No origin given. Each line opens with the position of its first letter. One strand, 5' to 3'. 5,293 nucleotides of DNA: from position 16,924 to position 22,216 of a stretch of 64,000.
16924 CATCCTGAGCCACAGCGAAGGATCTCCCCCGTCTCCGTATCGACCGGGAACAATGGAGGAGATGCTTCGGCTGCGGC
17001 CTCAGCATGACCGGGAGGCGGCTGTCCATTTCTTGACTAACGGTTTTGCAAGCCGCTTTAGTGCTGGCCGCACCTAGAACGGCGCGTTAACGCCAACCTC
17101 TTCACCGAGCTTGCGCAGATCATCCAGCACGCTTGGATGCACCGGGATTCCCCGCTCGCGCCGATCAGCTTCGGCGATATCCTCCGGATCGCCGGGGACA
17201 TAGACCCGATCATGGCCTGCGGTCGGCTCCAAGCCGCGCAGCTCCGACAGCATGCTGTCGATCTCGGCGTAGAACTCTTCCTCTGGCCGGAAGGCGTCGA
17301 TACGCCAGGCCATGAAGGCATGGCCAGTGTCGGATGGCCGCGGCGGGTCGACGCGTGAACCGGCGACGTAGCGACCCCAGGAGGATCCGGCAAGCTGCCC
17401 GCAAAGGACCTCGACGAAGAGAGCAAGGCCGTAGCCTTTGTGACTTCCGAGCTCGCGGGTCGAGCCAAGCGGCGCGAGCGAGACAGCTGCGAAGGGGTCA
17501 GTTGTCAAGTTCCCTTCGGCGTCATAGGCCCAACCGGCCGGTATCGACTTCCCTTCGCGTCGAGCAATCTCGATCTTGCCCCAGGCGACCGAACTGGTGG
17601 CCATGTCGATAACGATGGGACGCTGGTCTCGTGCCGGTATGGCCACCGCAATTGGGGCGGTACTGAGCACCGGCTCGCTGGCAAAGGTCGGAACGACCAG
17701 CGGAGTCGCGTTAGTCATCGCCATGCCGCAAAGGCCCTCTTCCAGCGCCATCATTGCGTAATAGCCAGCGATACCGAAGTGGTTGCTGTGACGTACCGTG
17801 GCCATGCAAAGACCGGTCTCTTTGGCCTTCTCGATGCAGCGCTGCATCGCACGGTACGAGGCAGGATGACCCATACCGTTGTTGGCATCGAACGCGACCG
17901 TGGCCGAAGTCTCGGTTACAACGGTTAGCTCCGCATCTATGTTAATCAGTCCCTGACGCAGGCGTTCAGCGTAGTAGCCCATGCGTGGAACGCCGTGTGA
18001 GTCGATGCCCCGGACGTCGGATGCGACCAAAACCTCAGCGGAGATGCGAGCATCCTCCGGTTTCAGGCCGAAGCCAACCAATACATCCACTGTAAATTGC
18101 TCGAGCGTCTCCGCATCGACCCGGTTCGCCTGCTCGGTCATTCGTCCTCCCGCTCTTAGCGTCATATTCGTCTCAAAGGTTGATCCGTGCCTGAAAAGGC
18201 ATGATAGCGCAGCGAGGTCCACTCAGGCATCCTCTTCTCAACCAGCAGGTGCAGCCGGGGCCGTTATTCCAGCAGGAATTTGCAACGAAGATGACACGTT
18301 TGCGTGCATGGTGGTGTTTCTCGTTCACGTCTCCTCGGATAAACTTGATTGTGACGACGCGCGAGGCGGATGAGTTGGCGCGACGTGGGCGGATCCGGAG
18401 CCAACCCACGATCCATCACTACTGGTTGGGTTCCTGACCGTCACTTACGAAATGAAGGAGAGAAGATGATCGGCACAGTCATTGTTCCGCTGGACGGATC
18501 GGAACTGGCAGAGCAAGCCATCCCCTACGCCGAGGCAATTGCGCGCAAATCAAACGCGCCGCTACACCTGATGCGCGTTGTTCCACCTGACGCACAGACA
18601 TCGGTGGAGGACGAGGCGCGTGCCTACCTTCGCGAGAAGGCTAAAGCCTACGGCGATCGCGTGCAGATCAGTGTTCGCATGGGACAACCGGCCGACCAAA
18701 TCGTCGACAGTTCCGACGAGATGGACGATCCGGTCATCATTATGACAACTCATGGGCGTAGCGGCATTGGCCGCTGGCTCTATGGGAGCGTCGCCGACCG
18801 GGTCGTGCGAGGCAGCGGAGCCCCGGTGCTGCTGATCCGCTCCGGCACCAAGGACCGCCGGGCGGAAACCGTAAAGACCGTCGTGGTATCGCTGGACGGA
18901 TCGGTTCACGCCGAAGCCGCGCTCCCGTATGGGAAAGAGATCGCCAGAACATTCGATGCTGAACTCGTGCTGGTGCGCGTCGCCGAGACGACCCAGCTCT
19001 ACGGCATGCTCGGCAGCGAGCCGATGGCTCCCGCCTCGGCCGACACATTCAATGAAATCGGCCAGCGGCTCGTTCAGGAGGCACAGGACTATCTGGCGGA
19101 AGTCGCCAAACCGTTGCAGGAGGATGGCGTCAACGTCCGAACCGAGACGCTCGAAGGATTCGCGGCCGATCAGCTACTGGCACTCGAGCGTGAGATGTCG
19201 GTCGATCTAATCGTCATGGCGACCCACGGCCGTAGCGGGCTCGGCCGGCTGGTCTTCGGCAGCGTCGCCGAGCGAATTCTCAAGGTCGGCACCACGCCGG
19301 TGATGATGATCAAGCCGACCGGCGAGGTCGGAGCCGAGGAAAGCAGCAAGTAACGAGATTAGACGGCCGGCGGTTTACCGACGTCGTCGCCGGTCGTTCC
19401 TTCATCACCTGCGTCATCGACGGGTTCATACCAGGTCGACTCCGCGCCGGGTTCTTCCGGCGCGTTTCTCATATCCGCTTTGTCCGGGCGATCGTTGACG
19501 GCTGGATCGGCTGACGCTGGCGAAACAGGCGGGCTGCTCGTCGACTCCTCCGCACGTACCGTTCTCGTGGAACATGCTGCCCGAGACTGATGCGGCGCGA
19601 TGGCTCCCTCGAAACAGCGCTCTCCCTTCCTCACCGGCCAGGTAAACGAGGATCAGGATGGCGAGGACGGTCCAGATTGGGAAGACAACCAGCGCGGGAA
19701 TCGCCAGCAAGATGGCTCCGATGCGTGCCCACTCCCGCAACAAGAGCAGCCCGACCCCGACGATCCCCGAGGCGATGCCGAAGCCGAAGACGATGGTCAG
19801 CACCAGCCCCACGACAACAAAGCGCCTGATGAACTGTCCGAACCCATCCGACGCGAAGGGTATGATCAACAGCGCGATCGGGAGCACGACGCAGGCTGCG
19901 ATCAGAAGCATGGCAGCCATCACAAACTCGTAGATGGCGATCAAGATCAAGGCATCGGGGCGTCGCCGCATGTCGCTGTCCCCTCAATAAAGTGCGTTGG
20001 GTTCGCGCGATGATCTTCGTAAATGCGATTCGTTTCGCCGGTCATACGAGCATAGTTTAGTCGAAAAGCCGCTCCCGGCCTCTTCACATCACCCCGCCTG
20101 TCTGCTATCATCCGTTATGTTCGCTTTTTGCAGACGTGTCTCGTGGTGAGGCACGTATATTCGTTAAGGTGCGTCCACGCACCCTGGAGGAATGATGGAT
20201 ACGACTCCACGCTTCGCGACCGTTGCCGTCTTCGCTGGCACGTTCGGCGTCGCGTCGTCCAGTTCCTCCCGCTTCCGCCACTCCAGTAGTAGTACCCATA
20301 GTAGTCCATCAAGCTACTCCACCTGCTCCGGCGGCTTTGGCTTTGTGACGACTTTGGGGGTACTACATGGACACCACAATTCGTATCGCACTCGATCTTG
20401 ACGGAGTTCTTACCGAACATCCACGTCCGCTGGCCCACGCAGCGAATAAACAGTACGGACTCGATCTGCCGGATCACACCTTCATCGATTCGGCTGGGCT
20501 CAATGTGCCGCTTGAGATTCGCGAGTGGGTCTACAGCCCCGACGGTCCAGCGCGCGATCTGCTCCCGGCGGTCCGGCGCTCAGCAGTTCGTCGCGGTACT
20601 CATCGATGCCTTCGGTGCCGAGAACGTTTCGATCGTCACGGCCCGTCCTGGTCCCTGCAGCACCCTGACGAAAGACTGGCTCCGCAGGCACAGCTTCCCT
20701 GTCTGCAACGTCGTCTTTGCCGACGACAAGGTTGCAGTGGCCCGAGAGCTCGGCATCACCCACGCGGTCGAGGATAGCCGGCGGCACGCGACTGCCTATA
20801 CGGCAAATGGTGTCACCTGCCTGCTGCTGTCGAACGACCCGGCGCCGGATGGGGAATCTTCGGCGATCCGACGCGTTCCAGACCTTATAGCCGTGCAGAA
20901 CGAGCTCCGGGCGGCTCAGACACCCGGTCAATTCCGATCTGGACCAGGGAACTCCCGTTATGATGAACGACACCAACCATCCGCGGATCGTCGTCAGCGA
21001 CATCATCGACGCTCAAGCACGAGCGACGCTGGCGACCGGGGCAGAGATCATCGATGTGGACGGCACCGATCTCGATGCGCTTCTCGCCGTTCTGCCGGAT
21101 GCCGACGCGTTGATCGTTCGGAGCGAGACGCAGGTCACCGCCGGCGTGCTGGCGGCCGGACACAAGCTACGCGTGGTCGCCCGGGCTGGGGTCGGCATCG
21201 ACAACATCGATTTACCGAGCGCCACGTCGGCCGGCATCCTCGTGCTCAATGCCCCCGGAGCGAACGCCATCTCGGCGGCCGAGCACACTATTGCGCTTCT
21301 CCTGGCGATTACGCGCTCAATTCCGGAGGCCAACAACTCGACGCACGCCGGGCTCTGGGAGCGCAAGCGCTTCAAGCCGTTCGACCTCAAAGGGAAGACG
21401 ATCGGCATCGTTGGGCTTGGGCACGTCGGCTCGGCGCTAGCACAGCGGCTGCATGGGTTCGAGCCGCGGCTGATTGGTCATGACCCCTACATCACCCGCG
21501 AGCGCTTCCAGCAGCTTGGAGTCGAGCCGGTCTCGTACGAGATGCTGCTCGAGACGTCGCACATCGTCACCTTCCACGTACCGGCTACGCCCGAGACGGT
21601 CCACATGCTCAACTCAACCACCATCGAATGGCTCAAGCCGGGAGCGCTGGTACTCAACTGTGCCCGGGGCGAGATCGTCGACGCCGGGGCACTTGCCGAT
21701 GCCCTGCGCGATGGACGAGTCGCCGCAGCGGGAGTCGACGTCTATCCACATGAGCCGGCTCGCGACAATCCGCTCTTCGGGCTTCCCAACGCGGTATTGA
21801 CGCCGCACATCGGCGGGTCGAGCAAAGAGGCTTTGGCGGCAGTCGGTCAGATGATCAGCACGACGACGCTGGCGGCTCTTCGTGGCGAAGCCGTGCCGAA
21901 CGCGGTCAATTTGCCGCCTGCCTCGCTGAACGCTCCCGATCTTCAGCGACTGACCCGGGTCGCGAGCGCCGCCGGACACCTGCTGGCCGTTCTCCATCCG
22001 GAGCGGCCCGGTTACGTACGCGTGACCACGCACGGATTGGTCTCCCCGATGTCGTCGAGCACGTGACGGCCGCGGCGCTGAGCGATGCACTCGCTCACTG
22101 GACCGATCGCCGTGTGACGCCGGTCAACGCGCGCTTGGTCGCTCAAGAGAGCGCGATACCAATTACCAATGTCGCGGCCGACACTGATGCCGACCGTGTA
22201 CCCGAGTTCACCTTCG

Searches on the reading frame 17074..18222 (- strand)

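Call 30: search_protein_families(library=pfam, proteins=[window:17074-18222:-], max_evalue=0.00001)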
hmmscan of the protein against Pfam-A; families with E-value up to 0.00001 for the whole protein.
window:17074-18222:- (382 aa): 1 family
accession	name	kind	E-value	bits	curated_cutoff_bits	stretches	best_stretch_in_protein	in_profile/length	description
PF02615.19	Ldh_2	-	2.2e-125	418.7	38.8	1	35-369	1-332/333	Malate/L-lactate dehydrogenase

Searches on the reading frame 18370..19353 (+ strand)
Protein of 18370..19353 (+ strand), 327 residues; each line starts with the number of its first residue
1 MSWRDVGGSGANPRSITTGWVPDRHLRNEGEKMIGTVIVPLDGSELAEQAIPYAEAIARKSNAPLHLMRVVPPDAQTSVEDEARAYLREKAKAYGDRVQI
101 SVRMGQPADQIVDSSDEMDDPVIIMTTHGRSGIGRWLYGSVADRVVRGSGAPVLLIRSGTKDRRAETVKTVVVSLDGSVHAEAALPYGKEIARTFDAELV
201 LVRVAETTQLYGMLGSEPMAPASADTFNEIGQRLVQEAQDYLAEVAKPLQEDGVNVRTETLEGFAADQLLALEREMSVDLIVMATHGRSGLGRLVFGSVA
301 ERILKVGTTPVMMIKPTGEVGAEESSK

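Call 30: search_protein_families(library=pfam, proteins=[window:18370-19353:+], max_evalue=0.00001)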
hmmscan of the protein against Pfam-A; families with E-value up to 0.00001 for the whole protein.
window:18370-19353:+ (327 aa): 1 family
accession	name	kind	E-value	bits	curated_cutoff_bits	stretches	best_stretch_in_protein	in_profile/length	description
PF00582.32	Usp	-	6.1e-50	169.9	24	2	169-315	3-141/141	Universal stress protein family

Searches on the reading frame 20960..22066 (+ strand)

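Call 30: search_protein_families(library=pfam, proteins=[window:20960-22066:+], max_evalue=0.00001)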
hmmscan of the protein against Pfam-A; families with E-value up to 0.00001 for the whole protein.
window:20960-22066:+ (368 aa): 2 families
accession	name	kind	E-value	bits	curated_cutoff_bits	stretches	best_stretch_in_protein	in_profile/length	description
PF02826.25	2-Hacid_dh_C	-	8.1e-55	185.4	25.1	1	111-285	1-178/178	D-isomer specific 2-hydroxyacid dehydrogenase, NAD binding domain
PF00389.36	2-Hacid_dh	-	3.5e-31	108.1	24.6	1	11-317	2-134/134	D-isomer specific 2-hydroxyacid dehydrogenase, catalytic domain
